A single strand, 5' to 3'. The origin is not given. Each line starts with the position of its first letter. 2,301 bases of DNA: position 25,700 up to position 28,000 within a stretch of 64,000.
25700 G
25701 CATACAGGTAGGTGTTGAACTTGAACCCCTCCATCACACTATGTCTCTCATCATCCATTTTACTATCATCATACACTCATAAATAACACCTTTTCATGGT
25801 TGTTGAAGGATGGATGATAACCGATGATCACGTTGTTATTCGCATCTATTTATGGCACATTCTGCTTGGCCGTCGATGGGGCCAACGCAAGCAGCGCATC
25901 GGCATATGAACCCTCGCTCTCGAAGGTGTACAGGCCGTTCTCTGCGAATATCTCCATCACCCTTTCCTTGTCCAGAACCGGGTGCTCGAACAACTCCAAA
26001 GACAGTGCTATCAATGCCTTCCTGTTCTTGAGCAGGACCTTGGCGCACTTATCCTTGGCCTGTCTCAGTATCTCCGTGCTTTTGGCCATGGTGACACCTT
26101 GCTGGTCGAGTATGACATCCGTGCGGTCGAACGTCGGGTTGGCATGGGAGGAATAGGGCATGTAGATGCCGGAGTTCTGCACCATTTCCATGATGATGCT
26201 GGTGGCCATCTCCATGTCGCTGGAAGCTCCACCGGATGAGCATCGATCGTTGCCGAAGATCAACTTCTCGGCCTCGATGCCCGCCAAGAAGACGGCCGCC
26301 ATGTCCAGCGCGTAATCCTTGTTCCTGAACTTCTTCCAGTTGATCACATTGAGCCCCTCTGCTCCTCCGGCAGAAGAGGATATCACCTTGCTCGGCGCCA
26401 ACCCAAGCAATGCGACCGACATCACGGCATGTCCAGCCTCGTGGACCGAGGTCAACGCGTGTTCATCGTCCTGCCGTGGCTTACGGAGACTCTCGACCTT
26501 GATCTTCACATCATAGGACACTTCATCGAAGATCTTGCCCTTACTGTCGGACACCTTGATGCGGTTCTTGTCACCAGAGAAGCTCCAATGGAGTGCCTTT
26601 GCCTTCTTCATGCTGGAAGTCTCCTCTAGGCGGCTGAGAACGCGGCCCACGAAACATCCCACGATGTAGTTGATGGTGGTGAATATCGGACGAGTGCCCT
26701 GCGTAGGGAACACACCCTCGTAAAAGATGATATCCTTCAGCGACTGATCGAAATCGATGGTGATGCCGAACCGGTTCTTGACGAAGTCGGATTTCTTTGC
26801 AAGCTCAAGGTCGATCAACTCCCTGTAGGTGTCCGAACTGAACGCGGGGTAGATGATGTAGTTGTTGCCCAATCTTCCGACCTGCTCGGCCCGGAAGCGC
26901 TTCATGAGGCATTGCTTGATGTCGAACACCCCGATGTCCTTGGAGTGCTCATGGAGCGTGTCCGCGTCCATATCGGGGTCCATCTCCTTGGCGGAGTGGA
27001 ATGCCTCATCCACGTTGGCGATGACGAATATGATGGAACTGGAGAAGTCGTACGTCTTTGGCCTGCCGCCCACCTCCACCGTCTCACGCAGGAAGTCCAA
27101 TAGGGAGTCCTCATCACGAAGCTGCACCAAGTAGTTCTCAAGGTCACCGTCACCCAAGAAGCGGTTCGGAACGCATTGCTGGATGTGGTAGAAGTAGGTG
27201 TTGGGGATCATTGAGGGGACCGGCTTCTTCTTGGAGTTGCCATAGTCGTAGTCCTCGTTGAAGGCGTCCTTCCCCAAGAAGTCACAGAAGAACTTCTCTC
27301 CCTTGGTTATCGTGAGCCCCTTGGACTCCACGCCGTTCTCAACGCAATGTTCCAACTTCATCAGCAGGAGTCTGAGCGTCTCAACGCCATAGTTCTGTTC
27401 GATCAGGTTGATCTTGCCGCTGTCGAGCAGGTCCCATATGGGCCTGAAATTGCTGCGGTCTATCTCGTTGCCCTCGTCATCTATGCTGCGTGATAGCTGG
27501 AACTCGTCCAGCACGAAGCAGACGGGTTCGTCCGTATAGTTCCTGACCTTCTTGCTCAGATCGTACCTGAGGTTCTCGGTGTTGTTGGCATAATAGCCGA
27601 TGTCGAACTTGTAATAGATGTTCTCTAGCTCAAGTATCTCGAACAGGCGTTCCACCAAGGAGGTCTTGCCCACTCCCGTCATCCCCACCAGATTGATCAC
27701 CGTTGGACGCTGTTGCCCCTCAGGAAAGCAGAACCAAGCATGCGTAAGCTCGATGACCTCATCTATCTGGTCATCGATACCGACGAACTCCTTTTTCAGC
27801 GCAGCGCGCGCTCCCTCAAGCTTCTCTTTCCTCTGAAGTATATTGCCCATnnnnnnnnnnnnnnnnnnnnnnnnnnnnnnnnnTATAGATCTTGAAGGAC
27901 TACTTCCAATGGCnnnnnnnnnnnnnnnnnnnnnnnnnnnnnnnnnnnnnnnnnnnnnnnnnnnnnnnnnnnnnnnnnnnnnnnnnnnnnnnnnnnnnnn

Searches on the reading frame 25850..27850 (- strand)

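Call 13: search_protein_families(library=phrogs, proteins=[window:25850-27850:-], max_evalue=0.00001)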
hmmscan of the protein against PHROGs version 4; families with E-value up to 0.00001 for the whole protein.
window:25850-27850:- (666 aa): 2 families
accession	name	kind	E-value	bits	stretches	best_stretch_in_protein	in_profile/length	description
phrog_30773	-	unknown function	5.6e-10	39.2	1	461-562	417-522/666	-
phrog_4871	-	other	3.9e-08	33.2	0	263-398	601-725/764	ATP-dependent protease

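Call 16: search_protein_families(library=pfam, proteins=[window:25850-27850:-], max_evalue=0.01)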
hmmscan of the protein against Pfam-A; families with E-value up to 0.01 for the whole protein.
window:25850-27850:- (666 aa): 5 families
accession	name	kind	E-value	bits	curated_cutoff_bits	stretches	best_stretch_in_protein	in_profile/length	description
PF01434.24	Peptidase_M41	-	1.8e-13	51.2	29.9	1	461-634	5-191/191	Peptidase family M41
PF13191.12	AAA_16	-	8.5e-05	23.5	32.6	1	46-80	21-55/167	AAA ATPase domain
PF08298.17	AAA_PrkA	-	0.00013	21.6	25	1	18-79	57-115/358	PrkA AAA domain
PF13173.12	AAA_14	-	0.00021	21.8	27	1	50-126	3-80/129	AAA domain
PF13401.12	AAA_22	-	0.0026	18.5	27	0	49-78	5-37/130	AAA domain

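Call 41: search_protein_families(library=ncbifam, proteins=[window:25850-27850:-], max_evalue=0.01)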
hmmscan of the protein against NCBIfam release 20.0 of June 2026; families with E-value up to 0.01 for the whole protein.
window:25850-27850:- (666 aa): 10 families
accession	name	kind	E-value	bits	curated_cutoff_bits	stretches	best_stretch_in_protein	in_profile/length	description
TIGR01241.2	FtsH_fam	equivalog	3.6e-13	49.2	600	1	459-630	413-597/598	ATP-dependent zinc metalloprotease FtsH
TIGR03345.1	VI_ClpV1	equivalog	3e-06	25.8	884.95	1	265-416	703-847/852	type VI secretion system ATPase TssH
TIGR03346.1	chaperone_ClpB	equivalog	3.9e-06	25.5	1232.1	1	260-395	697-820/853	ATP-dependent chaperone ClpB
NF033606.1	heat_AAA_ClpK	exception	6.7e-06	24.2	1900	1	260-392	745-870/949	heat shock survival AAA family ATPase ClpK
NF008004.0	PRK10733.1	equivalog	0.0012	16.9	1008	1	465-614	409-553/644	ATP-dependent zinc metalloprotease FtsH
TIGR02639.1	ClpA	equivalog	0.0021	16.3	993.15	1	7-88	444-524/734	ATP-dependent Clp protease ATP-binding subunit ClpA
TIGR02928.1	TIGR02928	subfamily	0.0043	15.9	181.3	1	20-93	15-84/366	orc1/cdc6 family replication initiation protein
NF011999.0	PRK15455.1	equivalog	0.0054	15.3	576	1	20-80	76-134/644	PrkA family serine protein kinase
NF008750.0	PRK11784.1-2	equivalog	0.0071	15.5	241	0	50-78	140-172/346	tRNA 2-selenouridine(34) synthase MnmH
NF000355.4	ribo_prot_ABC_F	equivalog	0.0087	15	380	0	51-97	341-391/499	ribosomal protection-like ABC-F family protein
